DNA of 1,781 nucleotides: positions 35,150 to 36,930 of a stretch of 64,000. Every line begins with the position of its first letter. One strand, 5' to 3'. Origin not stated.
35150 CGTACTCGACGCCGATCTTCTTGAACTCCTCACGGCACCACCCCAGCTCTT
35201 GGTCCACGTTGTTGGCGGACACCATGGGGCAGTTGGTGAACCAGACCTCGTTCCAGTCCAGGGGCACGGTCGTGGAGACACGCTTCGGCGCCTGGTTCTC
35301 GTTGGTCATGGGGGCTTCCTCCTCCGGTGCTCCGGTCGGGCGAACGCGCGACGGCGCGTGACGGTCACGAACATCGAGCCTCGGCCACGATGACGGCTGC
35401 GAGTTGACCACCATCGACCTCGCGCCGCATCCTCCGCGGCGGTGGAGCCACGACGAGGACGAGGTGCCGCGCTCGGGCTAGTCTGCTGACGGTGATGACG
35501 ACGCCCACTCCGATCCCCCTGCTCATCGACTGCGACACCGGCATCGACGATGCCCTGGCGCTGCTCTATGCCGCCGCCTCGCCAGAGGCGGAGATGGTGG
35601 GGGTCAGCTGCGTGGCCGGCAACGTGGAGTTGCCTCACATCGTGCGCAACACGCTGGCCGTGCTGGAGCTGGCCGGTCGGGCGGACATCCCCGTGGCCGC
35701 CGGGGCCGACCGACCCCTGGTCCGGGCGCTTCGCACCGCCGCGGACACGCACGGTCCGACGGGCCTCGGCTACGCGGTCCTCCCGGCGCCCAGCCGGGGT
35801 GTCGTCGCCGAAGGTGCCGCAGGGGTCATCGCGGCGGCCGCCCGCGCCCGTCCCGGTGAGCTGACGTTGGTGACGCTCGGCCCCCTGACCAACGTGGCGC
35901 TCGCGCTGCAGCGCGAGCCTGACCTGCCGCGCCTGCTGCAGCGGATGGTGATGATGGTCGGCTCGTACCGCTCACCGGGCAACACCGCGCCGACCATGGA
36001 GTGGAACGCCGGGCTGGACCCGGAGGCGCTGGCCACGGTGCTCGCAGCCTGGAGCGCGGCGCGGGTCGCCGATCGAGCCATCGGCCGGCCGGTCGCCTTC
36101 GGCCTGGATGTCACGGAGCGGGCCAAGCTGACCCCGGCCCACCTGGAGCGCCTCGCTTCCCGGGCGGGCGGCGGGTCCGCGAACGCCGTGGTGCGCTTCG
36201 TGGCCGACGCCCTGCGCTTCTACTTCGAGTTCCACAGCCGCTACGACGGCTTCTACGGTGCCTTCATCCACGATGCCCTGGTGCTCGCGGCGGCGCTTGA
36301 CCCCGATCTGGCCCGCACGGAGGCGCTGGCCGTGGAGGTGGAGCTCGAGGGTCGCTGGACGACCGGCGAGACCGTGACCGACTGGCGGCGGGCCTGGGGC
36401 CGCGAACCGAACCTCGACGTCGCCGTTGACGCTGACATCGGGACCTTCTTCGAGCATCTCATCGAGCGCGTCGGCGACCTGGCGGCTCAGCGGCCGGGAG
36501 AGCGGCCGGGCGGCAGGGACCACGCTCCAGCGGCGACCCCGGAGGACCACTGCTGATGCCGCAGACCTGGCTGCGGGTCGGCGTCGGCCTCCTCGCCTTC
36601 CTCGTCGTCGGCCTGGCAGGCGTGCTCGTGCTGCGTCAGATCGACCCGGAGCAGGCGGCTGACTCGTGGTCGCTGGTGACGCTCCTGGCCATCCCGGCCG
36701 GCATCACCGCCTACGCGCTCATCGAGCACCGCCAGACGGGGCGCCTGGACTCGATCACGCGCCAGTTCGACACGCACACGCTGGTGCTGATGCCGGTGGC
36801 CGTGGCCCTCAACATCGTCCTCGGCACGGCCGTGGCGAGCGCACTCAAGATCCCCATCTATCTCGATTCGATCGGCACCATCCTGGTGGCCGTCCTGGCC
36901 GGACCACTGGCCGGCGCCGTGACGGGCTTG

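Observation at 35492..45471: Nucleoside/pyrimidine salvage island combining an ECF-type transporter (360-aa S component, one Walker-A-dead ATPase) with a BMP-type ABC importer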

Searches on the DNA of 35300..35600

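Call 45: search_rna_families(source=window, start=35300, end=35600, threshold=evalue, max_evalue=10)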
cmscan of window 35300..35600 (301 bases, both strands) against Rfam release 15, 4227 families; matches with E-value up to 10: 7.
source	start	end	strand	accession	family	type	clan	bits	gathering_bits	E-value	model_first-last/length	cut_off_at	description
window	35374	35442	+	RF01665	P13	Gene; sRNA;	-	23.3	70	0.15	1-76/76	no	Pseudomonas sRNA P13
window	35485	35548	-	RF01059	mir-598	Gene; miRNA;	-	18.9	69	0.19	1-80/80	no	mir-598 microRNA precursor family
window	35574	35597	+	RF01862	TB10Cs4H2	Gene; snRNA; snoRNA; HACA-box;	-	16.4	50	0.98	1-67/67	no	Trypanosomatid snoRNA TB10Cs4H2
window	35449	35515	+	RF01146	sR15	Gene; snRNA; snoRNA; CD-box;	-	15.8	40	1.8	1-65/65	no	Small nucleolar RNA sR15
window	35458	35515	+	RF00289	SNORND104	Gene; snRNA; snoRNA; CD-box;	CL00077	11.5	40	5.8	1-70/70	no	Small nucleolar RNA SNORD104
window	35446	35515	+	RF01144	sR17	Gene; snRNA; snoRNA; CD-box;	-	11.1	36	3.5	1-55/55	no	Small nucleolar RNA sR17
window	35378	35466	+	RF02571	Mcr7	Gene; sRNA;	-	9.3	380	3.8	68-160/351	no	mcr7 sRNA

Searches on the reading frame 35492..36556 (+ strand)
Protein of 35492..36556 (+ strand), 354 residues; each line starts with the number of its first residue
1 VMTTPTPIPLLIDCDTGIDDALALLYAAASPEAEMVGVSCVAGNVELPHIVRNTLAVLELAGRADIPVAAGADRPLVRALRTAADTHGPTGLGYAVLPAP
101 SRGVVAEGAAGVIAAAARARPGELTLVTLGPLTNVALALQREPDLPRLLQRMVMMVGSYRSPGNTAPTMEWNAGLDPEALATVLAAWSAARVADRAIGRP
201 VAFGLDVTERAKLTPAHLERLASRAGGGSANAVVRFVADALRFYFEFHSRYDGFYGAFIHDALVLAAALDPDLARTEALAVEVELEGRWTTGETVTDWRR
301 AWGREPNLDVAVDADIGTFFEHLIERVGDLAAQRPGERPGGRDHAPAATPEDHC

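Call 3: search_protein_families(library=pfam, proteins=[window:35492-36556:+], max_evalue=0.01)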
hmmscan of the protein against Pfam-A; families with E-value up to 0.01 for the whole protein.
window:35492-36556:+ (354 aa): 1 family
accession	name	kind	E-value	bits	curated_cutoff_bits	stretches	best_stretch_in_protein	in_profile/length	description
PF01156.24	IU_nuc_hydro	-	6.7e-91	305.5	34.2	1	10-321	1-297/297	Inosine-uridine preferring nucleoside hydrolase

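Call 4: search_protein_families(library=ncbifam, proteins=[window:35492-36556:+], max_evalue=0.01)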
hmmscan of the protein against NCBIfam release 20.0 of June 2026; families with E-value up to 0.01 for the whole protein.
window:35492-36556:+ (354 aa): 4 families
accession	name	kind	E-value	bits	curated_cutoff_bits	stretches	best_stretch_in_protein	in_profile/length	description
NF007761.0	PRK10443.1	equivalog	8.9e-63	212.2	433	1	9-327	4-307/311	pyrimidine-specific ribonucleoside hydrolase RihA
NF052221.1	UridNuclsHydUriH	equivalog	1e-58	199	450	1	10-328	2-307/310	uridine-preferring nucleoside hydrolase UriH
NF008036.0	PRK10768.1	equivalog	3.2e-53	180.8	382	1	8-327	3-300/304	ribonucleoside hydrolase RihC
NF007417.0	PRK09955.1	equivalog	1e-41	142.9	459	1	10-325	6-304/313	ribosylpyrimidine nucleosidase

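Call 31: search_solved_structures(query=window:35492-36556:+, max_evalue=1e-10)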
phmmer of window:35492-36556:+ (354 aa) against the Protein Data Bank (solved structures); distinct sequences matched with E-value up to 1e-10: 24.
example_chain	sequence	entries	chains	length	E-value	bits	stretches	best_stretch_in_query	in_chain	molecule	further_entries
1yoe_A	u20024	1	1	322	8.9e-51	176.3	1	7-327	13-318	Hypothetical protein ybeK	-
3g5i_A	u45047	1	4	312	9.4e-51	176.2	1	7-327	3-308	Pyrimidine-specific ribonucleoside hydrolase rihA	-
8ctm_A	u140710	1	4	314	3.3e-48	167.9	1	7-325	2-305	Inosine-uridine preferring nucleoside hydrolase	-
1mas_A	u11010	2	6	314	5.4e-48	167.2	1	10-329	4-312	INOSINE-URIDINE NUCLEOSIDE N-RIBOHYDROLASE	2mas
1ezr_A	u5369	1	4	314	8.5e-48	166.5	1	7-329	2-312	NUCLEOSIDE HYDROLASE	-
6zk1_A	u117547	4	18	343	3.7e-46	161.1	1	10-305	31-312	Pyrimidine-specific ribonucleoside hydrolase rihA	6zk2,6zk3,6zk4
5tsq_A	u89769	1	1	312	8.5e-46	159.9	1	9-326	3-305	IUnH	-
6ba0_A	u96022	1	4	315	4.3e-45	157.6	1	10-328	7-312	Cytidine/uridine-specific hydrolase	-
4wr2_A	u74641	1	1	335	5.7e-45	157.2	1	7-324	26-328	Pyrimidine-specific ribonucleoside hydrolase RihA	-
4kpo_A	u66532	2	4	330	1e-40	143.2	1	9-304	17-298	Nucleoside N-ribohydrolase 3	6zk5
3mkm_A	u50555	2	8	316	7.6e-39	137.1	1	10-324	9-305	Putative uncharacterized protein YeiK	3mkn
1q8f_A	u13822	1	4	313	7.6e-39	137.1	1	10-324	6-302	Pyrimidine nucleoside hydrolase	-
3b9x_A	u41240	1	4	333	9.2e-39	136.8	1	10-323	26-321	Pyrimidine-specific ribonucleoside hydrolase rihB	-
6ba1_A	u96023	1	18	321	7.7e-37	130.5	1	10-331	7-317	Inosine-uridine preferring nucleoside hydrolase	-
3t8i_A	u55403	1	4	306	1.2e-34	123.2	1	10-186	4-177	Purine nucleosidase, (IunH-2)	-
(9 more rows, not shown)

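Call 78: search_solved_structures(query=window:35492-36556:+, max_evalue=1e-45, show_alignments=4)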
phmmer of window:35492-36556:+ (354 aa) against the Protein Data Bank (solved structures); distinct sequences matched with E-value up to 1e-45: 7.
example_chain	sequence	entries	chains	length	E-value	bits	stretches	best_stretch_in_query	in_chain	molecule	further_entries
1yoe_A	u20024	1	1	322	8.9e-51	176.3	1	7-327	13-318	Hypothetical protein ybeK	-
3g5i_A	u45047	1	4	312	9.4e-51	176.2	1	7-327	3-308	Pyrimidine-specific ribonucleoside hydrolase rihA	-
8ctm_A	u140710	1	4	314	3.3e-48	167.9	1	7-325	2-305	Inosine-uridine preferring nucleoside hydrolase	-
1mas_A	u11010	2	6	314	5.4e-48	167.2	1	10-329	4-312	INOSINE-URIDINE NUCLEOSIDE N-RIBOHYDROLASE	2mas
1ezr_A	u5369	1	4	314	8.5e-48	166.5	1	7-329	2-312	NUCLEOSIDE HYDROLASE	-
6zk1_A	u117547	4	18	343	3.7e-46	161.1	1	10-305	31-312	Pyrimidine-specific ribonucleoside hydrolase rihA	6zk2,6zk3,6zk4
5tsq_A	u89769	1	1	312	8.5e-46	159.9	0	9-326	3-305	IUnH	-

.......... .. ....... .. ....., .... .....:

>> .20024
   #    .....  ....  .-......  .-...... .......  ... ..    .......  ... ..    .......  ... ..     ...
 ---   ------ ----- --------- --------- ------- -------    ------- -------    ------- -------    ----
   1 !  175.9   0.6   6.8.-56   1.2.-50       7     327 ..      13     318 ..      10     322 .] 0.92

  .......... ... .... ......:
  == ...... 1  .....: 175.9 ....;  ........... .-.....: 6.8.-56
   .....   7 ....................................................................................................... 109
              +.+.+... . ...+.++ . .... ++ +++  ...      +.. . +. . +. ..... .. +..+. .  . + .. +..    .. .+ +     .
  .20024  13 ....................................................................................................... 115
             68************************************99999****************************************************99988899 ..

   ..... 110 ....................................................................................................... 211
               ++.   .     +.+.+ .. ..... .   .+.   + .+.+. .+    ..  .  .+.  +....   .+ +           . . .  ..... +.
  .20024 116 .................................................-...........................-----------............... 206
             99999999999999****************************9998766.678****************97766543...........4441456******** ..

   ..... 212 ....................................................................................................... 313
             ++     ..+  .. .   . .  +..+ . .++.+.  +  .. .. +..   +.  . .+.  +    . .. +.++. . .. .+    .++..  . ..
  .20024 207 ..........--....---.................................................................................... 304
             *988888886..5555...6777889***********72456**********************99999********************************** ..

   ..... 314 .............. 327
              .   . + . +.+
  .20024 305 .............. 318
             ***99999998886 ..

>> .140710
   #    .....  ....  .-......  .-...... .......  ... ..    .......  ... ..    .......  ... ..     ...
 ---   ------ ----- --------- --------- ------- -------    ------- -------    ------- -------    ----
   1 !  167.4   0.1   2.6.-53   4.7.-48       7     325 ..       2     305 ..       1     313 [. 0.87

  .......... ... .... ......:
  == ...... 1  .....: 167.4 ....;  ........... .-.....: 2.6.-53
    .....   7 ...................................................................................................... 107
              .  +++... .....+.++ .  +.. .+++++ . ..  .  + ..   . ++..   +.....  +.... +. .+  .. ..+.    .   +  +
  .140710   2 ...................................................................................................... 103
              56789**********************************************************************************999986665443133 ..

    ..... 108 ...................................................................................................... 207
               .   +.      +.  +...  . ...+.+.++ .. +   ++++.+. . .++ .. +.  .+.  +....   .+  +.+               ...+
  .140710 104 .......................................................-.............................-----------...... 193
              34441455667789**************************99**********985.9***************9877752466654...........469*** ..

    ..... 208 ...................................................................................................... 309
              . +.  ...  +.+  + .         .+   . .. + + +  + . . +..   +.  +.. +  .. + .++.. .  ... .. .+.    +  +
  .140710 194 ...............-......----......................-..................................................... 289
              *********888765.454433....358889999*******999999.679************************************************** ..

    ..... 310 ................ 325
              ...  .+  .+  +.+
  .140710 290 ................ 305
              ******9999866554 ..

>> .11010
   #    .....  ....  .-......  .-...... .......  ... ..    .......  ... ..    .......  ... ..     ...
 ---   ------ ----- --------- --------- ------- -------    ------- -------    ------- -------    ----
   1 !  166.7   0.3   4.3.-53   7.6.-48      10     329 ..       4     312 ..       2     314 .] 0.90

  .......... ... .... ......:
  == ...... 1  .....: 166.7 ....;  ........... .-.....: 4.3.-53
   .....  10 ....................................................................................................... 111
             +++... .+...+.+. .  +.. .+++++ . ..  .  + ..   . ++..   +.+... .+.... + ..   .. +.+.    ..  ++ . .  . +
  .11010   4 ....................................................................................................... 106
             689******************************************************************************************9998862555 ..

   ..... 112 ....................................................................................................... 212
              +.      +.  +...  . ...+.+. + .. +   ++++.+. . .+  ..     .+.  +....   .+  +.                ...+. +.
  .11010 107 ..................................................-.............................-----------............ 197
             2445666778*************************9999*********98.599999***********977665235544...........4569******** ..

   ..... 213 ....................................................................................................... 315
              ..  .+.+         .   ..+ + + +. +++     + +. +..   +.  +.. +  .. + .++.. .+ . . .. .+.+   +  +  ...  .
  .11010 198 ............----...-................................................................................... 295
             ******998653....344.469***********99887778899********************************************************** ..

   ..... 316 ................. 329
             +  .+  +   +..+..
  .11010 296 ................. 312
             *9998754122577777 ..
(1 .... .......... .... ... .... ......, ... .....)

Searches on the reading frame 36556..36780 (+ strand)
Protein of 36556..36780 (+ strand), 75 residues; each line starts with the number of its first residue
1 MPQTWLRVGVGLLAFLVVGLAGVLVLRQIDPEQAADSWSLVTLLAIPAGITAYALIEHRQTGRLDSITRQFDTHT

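Call 12: search_protein_families(library=ncbifam, proteins=[window:36556-36780:+], max_evalue=1)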
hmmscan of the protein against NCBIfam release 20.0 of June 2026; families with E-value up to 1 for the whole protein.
window:36556-36780:+ (75 aa): 1 family
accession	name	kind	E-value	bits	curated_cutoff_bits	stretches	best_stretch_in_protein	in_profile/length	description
NF033835.0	VraH_fam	subfamily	0.17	11.8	40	1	43-59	38-54/54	VraH family peptide resistance protein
